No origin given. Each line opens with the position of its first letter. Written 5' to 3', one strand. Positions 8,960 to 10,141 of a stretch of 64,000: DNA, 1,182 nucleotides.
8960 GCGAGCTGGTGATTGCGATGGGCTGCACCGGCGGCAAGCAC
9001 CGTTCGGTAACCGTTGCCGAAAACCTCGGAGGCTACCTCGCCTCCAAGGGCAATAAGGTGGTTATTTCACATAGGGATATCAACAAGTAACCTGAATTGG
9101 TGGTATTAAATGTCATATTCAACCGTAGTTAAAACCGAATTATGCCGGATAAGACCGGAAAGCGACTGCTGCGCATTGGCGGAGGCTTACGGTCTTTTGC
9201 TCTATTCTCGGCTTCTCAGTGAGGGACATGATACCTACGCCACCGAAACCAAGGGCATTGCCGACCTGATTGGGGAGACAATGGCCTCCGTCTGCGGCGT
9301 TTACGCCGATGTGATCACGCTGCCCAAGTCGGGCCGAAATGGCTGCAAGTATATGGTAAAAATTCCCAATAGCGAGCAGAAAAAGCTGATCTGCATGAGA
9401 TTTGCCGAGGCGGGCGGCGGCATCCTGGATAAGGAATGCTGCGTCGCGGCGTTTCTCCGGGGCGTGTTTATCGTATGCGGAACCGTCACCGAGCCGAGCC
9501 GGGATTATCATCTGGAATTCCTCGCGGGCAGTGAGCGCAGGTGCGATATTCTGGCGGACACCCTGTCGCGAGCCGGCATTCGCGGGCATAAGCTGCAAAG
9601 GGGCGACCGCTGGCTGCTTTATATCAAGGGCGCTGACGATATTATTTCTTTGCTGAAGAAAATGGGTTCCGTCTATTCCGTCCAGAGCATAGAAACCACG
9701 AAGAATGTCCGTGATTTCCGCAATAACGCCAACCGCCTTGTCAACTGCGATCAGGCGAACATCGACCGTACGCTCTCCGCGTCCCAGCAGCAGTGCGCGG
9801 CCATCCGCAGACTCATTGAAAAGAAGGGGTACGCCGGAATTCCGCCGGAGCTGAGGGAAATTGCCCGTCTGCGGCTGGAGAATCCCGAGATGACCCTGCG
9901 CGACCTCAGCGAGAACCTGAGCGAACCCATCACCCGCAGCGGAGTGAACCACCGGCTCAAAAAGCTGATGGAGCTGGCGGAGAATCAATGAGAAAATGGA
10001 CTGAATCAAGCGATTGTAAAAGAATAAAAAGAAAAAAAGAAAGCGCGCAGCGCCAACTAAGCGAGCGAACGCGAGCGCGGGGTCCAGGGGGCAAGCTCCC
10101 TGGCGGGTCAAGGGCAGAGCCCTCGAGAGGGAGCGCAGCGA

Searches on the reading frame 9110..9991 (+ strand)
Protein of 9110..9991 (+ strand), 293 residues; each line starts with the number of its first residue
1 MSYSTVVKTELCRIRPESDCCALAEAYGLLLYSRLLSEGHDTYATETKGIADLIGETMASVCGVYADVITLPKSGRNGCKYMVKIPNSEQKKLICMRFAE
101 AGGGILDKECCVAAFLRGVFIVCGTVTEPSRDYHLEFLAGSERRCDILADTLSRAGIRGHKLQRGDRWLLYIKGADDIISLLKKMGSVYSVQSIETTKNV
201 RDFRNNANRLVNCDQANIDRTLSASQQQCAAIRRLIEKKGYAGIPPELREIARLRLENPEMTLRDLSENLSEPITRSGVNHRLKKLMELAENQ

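Call 46: find_encoding_contigs(protein=window:9110-9991:+, flank=10000, max_places=1)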
Protein window:9110-9991:+ (293 aa): 14 contigs read that carry it; 1 place shown.
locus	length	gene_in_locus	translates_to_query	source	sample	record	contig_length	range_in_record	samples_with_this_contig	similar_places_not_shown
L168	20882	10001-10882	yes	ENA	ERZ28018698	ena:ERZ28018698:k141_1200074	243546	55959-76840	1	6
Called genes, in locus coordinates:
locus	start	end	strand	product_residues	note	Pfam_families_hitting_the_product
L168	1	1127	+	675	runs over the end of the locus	-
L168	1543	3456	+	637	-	PF02824:TGS, PF07973:tRNA_SAD, PF00587:tRNA-synt_2b, PF03129:HGTP_anticodon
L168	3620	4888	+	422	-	PF13556:HTH_30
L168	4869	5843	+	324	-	PF00389:2-Hacid_dh, PF02826:2-Hacid_dh_C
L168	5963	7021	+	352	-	PF02603:Hpr_kinase_N, PF07475:Hpr_kinase_C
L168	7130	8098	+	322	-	PF00480:ROK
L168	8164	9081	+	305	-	PF01565:FAD_binding_4, PF02873:MurB_C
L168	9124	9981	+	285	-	PF03668:RapZ-like_N, PF22740:PapZ_C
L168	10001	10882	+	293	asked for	PF14527:LAGLIDADG_WhiA, PF02650:HTH_WhiA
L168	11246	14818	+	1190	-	PF02811:PHP, PF07733:DNA_pol3_alpha, PF17657:DNA_pol3_finger, PF14579:HHH_6, PF01336:tRNA_anti-codon (faint)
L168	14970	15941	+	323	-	PF00365:PFK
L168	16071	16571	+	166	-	PF00731:AIRC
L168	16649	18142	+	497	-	PF13522:GATase_6, PF13537:GATase_7, PF00156:Pribosyltran (weak)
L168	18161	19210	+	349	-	PF00586:AIRS, PF02769:AIRS_C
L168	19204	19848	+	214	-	PF00551:Formyl_trans_N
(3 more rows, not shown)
